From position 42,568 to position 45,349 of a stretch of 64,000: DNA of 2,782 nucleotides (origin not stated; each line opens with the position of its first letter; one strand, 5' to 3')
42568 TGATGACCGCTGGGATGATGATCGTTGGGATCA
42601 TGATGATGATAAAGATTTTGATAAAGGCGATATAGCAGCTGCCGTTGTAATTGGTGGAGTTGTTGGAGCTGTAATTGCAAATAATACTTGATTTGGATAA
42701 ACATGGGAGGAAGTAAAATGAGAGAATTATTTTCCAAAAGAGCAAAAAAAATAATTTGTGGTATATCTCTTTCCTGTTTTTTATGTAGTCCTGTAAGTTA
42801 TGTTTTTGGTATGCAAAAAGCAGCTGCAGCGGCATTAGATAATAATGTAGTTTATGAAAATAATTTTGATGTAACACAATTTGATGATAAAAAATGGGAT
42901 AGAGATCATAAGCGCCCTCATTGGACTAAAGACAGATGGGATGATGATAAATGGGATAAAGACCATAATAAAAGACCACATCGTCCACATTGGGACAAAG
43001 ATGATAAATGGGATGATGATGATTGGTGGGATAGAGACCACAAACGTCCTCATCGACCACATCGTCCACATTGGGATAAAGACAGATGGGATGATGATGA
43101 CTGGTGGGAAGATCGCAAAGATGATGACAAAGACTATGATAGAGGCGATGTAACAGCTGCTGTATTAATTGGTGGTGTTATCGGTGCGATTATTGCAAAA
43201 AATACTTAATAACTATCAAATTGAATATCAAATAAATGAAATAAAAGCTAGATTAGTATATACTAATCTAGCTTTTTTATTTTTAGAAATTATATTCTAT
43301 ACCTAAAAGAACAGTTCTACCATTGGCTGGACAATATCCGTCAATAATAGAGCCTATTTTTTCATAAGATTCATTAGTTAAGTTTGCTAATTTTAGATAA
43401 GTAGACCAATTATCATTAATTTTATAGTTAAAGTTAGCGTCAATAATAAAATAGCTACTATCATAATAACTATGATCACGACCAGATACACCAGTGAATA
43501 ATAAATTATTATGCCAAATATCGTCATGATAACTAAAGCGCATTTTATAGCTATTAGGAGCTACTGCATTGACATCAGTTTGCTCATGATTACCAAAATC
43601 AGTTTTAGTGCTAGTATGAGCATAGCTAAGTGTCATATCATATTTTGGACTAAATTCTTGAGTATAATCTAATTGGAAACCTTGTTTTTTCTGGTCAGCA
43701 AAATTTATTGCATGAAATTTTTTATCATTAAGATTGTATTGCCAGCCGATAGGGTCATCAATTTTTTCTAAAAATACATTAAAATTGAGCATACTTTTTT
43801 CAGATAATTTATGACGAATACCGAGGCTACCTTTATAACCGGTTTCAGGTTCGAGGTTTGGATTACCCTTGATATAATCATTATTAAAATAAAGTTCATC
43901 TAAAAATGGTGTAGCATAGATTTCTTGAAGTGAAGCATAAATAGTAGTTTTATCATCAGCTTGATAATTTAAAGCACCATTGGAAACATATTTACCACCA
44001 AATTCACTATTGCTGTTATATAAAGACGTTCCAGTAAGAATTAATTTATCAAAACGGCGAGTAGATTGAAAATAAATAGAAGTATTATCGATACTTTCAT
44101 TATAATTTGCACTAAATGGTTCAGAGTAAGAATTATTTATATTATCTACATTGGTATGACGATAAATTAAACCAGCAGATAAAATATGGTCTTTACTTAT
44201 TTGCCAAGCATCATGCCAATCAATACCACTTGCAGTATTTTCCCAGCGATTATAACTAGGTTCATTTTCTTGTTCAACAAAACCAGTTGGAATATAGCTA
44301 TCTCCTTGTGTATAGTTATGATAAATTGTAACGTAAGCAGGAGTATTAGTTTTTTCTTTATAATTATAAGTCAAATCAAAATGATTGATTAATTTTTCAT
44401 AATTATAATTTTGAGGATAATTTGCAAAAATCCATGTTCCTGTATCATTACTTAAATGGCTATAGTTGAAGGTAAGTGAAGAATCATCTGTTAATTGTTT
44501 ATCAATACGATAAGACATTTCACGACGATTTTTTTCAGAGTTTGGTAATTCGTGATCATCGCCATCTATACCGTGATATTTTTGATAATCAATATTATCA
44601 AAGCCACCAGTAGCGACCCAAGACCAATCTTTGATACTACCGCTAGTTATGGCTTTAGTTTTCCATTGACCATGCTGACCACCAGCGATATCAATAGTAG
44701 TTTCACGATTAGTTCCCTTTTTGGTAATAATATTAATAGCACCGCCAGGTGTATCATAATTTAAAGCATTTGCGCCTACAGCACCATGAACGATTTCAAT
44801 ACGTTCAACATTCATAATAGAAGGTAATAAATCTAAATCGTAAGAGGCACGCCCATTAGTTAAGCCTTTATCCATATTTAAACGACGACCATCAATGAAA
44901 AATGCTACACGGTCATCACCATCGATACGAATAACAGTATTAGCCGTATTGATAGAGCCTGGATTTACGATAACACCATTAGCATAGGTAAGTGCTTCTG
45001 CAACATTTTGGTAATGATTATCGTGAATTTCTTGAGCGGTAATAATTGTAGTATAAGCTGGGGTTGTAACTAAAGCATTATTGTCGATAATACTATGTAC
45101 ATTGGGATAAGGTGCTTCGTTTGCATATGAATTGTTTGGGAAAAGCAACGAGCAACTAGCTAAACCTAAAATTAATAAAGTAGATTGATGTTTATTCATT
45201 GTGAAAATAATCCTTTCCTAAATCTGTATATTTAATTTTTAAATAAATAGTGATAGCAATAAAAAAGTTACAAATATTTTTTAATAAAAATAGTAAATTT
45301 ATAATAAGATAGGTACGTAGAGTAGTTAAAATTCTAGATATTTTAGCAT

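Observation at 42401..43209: Pair of secreted Trp/Asp/His-rich proteins sharing a conserved glycine-zipper C-terminus: uncharacterised envelope system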

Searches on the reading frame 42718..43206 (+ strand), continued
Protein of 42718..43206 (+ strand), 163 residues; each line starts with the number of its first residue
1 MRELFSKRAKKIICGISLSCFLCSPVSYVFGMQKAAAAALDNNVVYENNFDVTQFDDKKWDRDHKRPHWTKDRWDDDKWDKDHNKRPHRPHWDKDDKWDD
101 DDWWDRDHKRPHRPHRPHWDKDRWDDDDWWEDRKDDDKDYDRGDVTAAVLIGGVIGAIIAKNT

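Call 64: search_dna_similar(query=P0150, collection=plasmids, mode=protein, max_evalue=0.001, max_rows=25, rows=spread)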
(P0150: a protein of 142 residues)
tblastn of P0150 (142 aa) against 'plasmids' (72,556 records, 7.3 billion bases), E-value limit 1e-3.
No match.

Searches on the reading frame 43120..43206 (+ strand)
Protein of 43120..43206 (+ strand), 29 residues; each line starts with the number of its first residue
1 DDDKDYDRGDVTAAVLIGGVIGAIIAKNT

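Call 26: search_protein_families(library=pfam, proteins=[window:43120-43206:+], max_evalue=10)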
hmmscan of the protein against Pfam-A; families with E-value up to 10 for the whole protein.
seq(29 aa): 1 family
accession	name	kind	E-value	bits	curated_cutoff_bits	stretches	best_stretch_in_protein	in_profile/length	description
PF01034.25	Syndecan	-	0.15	12.5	25.2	1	7-26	4-23/64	Syndecan domain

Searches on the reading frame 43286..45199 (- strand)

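Call 28: search_protein_families(library=pfam, proteins=[window:43286-45199:-])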
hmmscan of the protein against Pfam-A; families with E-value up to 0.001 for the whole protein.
window:43286-45199:- (638 aa): 3 families
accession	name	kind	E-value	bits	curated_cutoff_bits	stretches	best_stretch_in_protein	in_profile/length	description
PF00593.30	TonB_dep_Rec_b-barrel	-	9.7e-28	98.6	27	1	199-607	28-436/436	TonB dependent receptor-like, beta-barrel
PF07715.20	Plug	-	3.6e-13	50.4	23.9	1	45-143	4-97/107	TonB-dependent Receptor Plug Domain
PF14905.12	OMP_b-brl_3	-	2.4e-06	27.3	27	1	439-614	203-380/408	Outer membrane protein beta-barrel family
